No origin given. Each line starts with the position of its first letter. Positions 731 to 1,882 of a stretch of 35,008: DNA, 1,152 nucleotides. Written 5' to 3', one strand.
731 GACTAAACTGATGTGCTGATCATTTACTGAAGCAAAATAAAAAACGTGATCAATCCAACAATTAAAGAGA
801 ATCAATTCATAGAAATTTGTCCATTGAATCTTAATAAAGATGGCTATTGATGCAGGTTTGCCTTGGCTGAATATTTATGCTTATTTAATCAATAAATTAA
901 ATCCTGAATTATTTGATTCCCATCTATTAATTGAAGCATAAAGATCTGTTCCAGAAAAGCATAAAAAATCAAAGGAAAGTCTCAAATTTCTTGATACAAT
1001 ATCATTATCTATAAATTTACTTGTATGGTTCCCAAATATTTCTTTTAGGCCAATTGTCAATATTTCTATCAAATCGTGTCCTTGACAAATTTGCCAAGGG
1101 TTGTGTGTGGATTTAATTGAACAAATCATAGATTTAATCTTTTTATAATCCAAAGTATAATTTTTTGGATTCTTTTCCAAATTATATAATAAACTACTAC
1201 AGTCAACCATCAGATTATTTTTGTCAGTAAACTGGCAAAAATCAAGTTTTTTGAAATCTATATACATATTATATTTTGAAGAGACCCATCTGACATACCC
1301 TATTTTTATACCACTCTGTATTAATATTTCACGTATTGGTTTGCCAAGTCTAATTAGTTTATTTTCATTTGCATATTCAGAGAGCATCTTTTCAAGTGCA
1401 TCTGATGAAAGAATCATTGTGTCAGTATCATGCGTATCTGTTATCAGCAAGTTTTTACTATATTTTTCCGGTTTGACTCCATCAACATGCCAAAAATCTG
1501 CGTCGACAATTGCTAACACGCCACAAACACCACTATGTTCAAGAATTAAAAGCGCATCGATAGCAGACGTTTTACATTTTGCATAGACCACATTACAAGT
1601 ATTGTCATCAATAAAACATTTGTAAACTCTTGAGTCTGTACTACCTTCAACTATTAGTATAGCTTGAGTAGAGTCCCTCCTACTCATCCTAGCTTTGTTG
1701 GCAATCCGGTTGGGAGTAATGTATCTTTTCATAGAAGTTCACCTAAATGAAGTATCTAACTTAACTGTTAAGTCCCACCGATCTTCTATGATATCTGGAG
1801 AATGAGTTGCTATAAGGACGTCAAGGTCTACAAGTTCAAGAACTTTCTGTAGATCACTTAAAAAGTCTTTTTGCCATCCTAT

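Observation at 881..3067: PARIS-like two-gene module (ABC ATPase plus DUF4435/TOPRIM protein) as cargo of an archaeal mobile element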

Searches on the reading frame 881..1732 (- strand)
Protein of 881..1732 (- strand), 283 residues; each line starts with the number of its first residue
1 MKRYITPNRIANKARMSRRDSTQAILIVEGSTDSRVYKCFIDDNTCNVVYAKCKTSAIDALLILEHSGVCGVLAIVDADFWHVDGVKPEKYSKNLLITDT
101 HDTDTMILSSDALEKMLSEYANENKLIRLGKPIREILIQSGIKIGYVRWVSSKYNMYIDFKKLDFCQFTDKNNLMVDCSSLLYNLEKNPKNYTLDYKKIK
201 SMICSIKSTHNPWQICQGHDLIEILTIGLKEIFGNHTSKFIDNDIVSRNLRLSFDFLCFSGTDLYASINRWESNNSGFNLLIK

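Call 3: search_protein_families(library=pfam, proteins=[window:881-1732:-], max_evalue=0.1)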
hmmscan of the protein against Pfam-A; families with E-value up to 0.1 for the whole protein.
window:881-1732:- (283 aa): 0 families

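Call 4: search_protein_families(library=padloc, proteins=[window:881-1732:-], max_evalue=0.1)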
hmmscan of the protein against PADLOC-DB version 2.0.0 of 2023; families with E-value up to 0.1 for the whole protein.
window:881-1732:- (283 aa): 1 family
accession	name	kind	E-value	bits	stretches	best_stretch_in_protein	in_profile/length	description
PDLC02983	AriB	-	5.9e-19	67.1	1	24-237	3-231/236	-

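Call 5: search_protein_families(library=ncbifam, proteins=[window:881-1732:-], max_evalue=0.1)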
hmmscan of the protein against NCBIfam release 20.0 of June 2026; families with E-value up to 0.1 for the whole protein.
window:881-1732:- (283 aa): 1 family
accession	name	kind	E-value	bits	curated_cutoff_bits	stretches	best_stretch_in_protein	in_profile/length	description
TIGR01789.1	lycopene_cycl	equivalog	0.011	14.8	215.2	0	92-125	188-221/370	lycopene beta-cyclase CrtY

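Call 6: search_solved_structures(query=window:881-1732:-, max_evalue=10, show_alignments=3)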
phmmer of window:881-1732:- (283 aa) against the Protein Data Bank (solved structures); distinct sequences matched with E-value up to 10: 6.
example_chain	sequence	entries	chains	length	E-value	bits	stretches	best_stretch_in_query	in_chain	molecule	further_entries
1u7k_A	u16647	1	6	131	0.47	12.8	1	179-218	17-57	Gag polyprotein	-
3bp9_A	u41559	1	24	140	0.53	12.7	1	179-218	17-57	Gag protein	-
2y4z_A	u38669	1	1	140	0.56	12.6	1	179-218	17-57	CAPSID PROTEIN P30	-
1wwk_A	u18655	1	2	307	0.75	12.2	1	93-144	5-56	phosphoglycerate dehydrogenase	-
6hwx_A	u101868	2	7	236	1.2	11.6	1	179-218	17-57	Putative gag polyprotein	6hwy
6hww_A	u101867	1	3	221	1.5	11.2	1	179-218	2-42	Putative gag polyprotein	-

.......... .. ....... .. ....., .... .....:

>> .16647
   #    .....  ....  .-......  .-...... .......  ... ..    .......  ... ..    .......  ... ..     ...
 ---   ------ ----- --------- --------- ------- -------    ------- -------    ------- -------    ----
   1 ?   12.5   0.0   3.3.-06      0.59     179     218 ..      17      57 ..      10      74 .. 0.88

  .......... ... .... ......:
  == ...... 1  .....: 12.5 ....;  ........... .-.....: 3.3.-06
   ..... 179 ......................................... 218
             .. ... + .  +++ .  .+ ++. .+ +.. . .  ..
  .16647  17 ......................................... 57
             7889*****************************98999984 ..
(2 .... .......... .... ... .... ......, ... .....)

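Call 8: search_protein_families(library=pfam, proteins=[window:881-1732:-], max_evalue=10)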
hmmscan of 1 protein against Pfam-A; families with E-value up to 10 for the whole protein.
window:881-1732:- (283 aa): 1 family
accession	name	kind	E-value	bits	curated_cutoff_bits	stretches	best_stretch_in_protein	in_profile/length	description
PF25245.1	TPR_At1g68980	-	0.14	12.6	27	1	166-210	54-96/157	At1g68980, TPR repeats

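Call 12: find_homologous_proteins(query=window:881-1732:-, max_evalue=0.001)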
Query window:881-1732:- (283 aa): 306 proteins with E <= 0.001 among 721 candidates; the best 120 are listed.
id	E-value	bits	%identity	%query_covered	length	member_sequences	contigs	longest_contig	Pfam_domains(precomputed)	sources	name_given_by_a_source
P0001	7.0e-188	640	100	100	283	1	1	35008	-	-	-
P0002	5.0e-114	398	64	100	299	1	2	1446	PF14491.12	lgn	-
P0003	1.0e-95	338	57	99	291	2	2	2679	-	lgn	-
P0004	1.1e-93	332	54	99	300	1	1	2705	-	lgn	-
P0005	1.4e-89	318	53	100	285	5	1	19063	-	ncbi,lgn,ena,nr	ncbi:MAG: DUF4435 domain-containing protein [Methanolobus sp.]|nr:DUF4435 domain-containing protein 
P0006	2.9e-89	317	53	100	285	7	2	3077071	-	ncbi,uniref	ncbi:DUF4435 domain-containing protein [Methanolobus sp. ZRKC5]|uniref:DUF4435 domain-containing pro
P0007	5.1e-89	316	53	100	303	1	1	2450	PF14491.12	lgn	-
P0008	1.2e-88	315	54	100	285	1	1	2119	-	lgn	-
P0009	2.3e-87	311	54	95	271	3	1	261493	PF14491.12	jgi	jgi:hypothetical protein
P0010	1.9e-83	298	52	95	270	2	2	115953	-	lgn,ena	-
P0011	5.3e-81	290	52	95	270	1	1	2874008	-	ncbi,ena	-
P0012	1.7e-76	275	49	99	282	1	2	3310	PF14491.12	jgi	jgi:hypothetical protein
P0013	1.4e-73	266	48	99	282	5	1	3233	PF14491.12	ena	-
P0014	2.5e-73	265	46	99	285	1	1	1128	PF14491.12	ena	-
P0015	2.9e-73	265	48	96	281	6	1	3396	PF14491.12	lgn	-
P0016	1.1e-72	263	48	99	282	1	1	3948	PF14491.12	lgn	-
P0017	3.8e-72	261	48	99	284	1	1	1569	PF14491.12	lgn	-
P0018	7.8e-72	260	49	100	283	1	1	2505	PF14491.12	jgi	-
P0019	1.6e-71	259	48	96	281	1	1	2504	PF14491.12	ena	-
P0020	4.6e-71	257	45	99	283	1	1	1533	PF14491.12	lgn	-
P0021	4.4e-70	254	47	96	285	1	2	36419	PF14491.12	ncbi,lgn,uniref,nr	ncbi:MAG: hypothetical protein C4B59_12200 [Candidatus Methanogaster sp.]|uniref:Uncharacterized pro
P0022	1.8e-69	252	47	95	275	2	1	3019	PF14491.12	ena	-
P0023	3.9e-69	251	47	96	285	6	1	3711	PF14491.12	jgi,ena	-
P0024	2.0e-66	242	43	97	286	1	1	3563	PF14491.12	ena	-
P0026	8.3e-66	240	44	98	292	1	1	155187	PF14491.12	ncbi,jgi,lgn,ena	-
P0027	2.5e-65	238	45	99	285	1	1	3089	PF14491.12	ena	-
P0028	3.2e-65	238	41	99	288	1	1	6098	PF14491.12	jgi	-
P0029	2.3e-64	235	43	100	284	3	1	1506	PF14491.12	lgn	-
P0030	2.5e-64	235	42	99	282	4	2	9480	PF14491.12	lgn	-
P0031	3.4e-64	235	42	99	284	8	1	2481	PF14491.12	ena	-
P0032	3.5e-64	235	42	98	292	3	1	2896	PF14491.12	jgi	jgi:hypothetical protein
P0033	6.5e-64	234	43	99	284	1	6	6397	PF14491.12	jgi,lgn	jgi:hypothetical protein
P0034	7.6e-64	234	41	99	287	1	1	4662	PF14491.12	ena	-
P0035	1.5e-63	233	42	99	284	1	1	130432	PF14491.12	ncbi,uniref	ncbi:DUF4435 domain-containing protein [Coleofasciculus sp. E1-EBD-02]|uniref:DUF4435 domain-contain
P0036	3.5e-63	231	43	99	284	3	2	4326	PF14491.12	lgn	-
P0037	5.0e-63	231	42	99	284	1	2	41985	PF14491.12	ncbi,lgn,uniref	ncbi:MAG: DUF4435 domain-containing protein [Coleofasciculus sp. C1-SOL-03]|uniref:DUF4435 domain-co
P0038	9.1e-63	230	42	99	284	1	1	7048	PF14491.12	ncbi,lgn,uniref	ncbi:DUF4435 domain-containing protein [Coleofasciculus sp. G2-EDA-02]|uniref:DUF4435 domain-contain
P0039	1.6e-61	226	40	99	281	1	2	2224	PF14491.12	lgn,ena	-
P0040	1.8e-61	226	42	98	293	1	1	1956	PF14491.12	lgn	-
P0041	1.9e-61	226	42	99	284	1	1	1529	PF14491.12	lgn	-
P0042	2.4e-61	225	41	99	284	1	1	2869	PF14491.12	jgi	jgi:Protein of unknown function (DUF4435)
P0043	2.8e-61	225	40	99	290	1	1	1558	PF14491.12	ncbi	-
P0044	3.1e-61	225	40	98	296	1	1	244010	PF14491.12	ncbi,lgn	ncbi:MAG TPA: DUF4435 domain-containing protein [Halomicronema sp.]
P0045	3.2e-61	225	42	99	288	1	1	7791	PF14491.12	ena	-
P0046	3.8e-61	225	41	99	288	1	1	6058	PF14491.12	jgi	jgi:5S rRNA maturation endonuclease (ribonuclease M5)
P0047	1.2e-60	223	41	99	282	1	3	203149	PF14491.12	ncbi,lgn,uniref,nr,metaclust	ncbi:DUF4435 domain-containing protein [Lyngbya sp. PCC 8106]|uniref:DUF4435 domain-containing prote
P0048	3.5e-60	222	39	100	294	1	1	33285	PF14491.12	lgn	-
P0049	3.8e-60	222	43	99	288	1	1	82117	PF14491.12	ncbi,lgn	-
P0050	6.7e-60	221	42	93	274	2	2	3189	PF14491.12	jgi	jgi:hypothetical protein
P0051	1.5e-59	220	42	99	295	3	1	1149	PF14491.12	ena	-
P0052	2.0e-59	219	40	99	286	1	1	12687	PF14491.12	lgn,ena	-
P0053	2.1e-59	219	41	98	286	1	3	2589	PF14491.12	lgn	-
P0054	2.6e-59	219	40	99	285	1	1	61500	PF14491.12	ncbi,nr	ncbi:MAG: DUF4435 domain-containing protein [Acidobacteriota bacterium]|nr:DUF4435 domain-containing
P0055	4.9e-59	218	38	99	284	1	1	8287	PF14491.12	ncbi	ncbi:MAG: DUF4435 domain-containing protein [Nostoc sp.]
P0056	5.6e-59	218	45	87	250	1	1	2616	PF14491.12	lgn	-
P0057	8.5e-59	217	39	100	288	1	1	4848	PF14491.12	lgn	-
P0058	9.3e-59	217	40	99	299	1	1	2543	PF14491.12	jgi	jgi:hypothetical protein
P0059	1.0e-58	217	39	100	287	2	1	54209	PF14491.12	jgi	jgi:hypothetical protein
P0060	1.2e-58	217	43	98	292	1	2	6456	PF14491.12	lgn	-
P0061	1.6e-58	216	36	99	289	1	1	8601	PF14491.12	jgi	-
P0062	1.7e-58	216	43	99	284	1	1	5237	PF14491.12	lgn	-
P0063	1.7e-58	216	43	99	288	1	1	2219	PF14491.12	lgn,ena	-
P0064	1.9e-58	216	41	99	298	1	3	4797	PF14491.12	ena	-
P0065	2.1e-58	216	41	100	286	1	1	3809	PF14491.12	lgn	-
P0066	2.4e-58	216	42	99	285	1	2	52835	PF14491.12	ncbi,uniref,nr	ncbi:DUF4435 domain-containing protein [Tychonema sp. BBK16]|uniref:DUF4435 domain-containing protei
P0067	3.3e-58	215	42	99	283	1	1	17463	PF14491.12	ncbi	-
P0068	4.4e-58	215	39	100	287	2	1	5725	PF14491.12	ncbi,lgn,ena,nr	ncbi:MAG: DUF4435 domain-containing protein [Ktedonobacteraceae bacterium]|nr:DUF4435 domain-contain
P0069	6.4e-58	214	38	99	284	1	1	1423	PF14491.12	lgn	-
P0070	7.9e-58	214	40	99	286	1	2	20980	PF14491.12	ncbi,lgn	-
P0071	1.1e-57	213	38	99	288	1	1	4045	PF14491.12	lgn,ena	-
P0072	1.7e-57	213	37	99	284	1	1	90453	PF14491.12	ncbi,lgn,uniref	ncbi:DUF4435 domain-containing protein [Nostoc sp. PCC 9305]|uniref:DUF4435 domain-containing protei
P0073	2.3e-57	212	37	99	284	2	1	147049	PF14491.12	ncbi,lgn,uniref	ncbi:DUF4435 domain-containing protein [Nostoc sp.]|uniref:DUF4435 domain-containing protein n=1 Tax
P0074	3.3e-57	212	39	100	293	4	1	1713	PF14491.12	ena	-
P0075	3.7e-57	212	39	98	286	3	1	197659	PF14491.12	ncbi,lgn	-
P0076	4.6e-57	211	39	99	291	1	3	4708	PF14491.12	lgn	-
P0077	5.2e-57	211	40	99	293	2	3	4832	PF14491.12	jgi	jgi:hypothetical protein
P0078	6.3e-57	211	41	99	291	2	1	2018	PF14491.12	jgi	jgi:hypothetical protein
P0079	8.0e-57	211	37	99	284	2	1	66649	PF14491.12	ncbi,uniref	ncbi:DUF4435 domain-containing protein [Nostoc sp. CALU 1950]|uniref:DUF4435 domain-containing prote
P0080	9.1e-57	210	40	99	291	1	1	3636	PF14491.12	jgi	jgi:hypothetical protein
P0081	1.4e-56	210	36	99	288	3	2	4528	PF14491.12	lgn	-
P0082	1.5e-56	210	40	99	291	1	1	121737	PF14491.12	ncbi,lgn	-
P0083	2.1e-56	209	38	99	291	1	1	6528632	PF14491.12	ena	-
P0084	2.2e-56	209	39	98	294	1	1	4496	PF14491.12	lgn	-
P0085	2.2e-56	209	41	98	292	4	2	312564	PF14491.12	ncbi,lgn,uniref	ncbi:DUF4435 domain-containing protein [Microcoleus sp. CAWBG640]|uniref:DUF4435 domain-containing p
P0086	3.9e-56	208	40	97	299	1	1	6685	PF14491.12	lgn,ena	-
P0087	3.9e-56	208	40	99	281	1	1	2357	PF14491.12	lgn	-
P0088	4.0e-56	208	37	99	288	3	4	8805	PF14491.12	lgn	-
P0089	5.4e-56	208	38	99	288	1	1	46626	PF14491.12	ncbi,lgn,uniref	ncbi:DUF4435 domain-containing protein [Nostoc sp.]|uniref:DUF4435 domain-containing protein n=1 Tax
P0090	8.3e-56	207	41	99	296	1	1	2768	PF14491.12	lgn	-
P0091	9.2e-56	207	42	94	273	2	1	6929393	PF14491.12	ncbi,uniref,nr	ncbi:DUF4435 domain-containing protein [Kamptonema formosum]|uniref:DUF4435 domain-containing protei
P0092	9.4e-56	207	38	99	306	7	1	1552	PF14491.12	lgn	-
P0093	1.2e-55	207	40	94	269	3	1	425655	PF14491.12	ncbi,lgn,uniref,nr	ncbi:DUF4435 domain-containing protein [Coleofasciculus chthonoplastes]|uniref:DUF4435 domain-contai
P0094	1.2e-55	207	41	99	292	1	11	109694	PF14491.12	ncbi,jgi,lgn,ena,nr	ncbi:MAG TPA: DUF4435 domain-containing protein [Ktedonosporobacter sp.]|jgi:hypothetical protein|nr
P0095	1.6e-55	206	37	99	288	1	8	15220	PF14491.12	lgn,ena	-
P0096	2.1e-55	206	37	99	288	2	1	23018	PF14491.12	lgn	-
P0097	2.2e-55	206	41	91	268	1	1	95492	PF14491.12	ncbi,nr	ncbi:MAG: DUF4435 domain-containing protein [Lyngbya sp.]|nr:DUF4435 domain-containing protein [Lyng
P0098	2.8e-55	206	40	99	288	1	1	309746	PF14491.12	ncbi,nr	ncbi:MAG: DUF4435 domain-containing protein [Oscillatoria sp. SIO1A7]|nr:DUF4435 domain-containing p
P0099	2.9e-55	205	36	99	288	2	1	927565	PF14491.12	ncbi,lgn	ncbi:MAG: DUF4435 domain-containing protein [Nostochopsis sp.]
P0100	2.9e-55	205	38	100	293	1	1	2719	PF14491.12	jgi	jgi:hypothetical protein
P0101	3.6e-55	205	38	99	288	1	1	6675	PF14491.12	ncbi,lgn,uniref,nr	ncbi:MAG: DUF4435 domain-containing protein [Nostoc sp. NOS(2021)]|uniref:DUF4435 domain-containing 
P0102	4.0e-55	205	37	99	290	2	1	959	PF14491.12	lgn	-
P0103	4.1e-55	205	36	99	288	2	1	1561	PF14491.12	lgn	-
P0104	5.7e-55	205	38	99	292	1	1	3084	PF14491.12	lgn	-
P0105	6.1e-55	204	38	99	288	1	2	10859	PF14491.12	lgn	-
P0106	6.8e-55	204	37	99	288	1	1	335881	PF14491.12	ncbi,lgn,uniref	ncbi:DUF4435 domain-containing protein [Nostoc sp.]|uniref:DUF4435 domain-containing protein n=1 Tax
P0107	8.1e-55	204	36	100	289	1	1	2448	PF14491.12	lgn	-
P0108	1.0e-54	204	38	99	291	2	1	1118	PF14491.12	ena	-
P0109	1.3e-54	203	38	99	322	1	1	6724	PF14491.12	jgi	jgi:hypothetical protein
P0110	1.4e-54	203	36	100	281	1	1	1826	PF14491.12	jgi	jgi:hypothetical protein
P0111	1.6e-54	203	38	99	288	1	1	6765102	PF14491.12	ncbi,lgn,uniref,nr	ncbi:DUF4435 domain-containing protein [Nostoc sp. TCL26-01]|uniref:DUF4435 domain-containing protei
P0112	1.6e-54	203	35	99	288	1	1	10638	PF14491.12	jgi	jgi:Protein of unknown function (DUF4435)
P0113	1.7e-54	203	39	99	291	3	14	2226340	PF14491.12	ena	-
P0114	2.0e-54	203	37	99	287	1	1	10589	PF14491.12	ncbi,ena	-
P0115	2.1e-54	203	40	97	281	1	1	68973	PF14491.12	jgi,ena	-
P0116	2.2e-54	203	40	100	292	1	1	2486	PF14491.12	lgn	-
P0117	2.8e-54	202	40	99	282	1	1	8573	PF14491.12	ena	-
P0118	3.7e-54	202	40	99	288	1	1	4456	PF14491.12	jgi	-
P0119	3.8e-54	202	38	99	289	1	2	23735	PF14491.12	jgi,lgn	jgi:hypothetical protein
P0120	3.9e-54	202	37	99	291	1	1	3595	PF14491.12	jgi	jgi:Protein of unknown function (DUF4435)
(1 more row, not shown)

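Call 15: search_solved_structures(query=A1, max_evalue=1, show_alignments=2)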
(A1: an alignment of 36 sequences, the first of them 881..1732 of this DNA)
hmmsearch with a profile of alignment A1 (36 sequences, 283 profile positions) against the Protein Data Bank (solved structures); distinct sequences matched with E-value up to 1: 4.
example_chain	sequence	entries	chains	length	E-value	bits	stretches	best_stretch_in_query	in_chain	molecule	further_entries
6wvs_A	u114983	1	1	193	0.011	18.1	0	33-111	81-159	DeNovoTIM15 hyperstable de novo TIM barrel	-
6yqx_A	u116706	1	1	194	0.058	15.7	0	44-111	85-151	de novo designed TIM barrel DeNovoTIM13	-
7p12_A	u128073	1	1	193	0.066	15.6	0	44-111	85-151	DeNovoTIM13-SB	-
6tg6_A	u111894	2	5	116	0.36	13.1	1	24-80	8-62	Ribonuclease M5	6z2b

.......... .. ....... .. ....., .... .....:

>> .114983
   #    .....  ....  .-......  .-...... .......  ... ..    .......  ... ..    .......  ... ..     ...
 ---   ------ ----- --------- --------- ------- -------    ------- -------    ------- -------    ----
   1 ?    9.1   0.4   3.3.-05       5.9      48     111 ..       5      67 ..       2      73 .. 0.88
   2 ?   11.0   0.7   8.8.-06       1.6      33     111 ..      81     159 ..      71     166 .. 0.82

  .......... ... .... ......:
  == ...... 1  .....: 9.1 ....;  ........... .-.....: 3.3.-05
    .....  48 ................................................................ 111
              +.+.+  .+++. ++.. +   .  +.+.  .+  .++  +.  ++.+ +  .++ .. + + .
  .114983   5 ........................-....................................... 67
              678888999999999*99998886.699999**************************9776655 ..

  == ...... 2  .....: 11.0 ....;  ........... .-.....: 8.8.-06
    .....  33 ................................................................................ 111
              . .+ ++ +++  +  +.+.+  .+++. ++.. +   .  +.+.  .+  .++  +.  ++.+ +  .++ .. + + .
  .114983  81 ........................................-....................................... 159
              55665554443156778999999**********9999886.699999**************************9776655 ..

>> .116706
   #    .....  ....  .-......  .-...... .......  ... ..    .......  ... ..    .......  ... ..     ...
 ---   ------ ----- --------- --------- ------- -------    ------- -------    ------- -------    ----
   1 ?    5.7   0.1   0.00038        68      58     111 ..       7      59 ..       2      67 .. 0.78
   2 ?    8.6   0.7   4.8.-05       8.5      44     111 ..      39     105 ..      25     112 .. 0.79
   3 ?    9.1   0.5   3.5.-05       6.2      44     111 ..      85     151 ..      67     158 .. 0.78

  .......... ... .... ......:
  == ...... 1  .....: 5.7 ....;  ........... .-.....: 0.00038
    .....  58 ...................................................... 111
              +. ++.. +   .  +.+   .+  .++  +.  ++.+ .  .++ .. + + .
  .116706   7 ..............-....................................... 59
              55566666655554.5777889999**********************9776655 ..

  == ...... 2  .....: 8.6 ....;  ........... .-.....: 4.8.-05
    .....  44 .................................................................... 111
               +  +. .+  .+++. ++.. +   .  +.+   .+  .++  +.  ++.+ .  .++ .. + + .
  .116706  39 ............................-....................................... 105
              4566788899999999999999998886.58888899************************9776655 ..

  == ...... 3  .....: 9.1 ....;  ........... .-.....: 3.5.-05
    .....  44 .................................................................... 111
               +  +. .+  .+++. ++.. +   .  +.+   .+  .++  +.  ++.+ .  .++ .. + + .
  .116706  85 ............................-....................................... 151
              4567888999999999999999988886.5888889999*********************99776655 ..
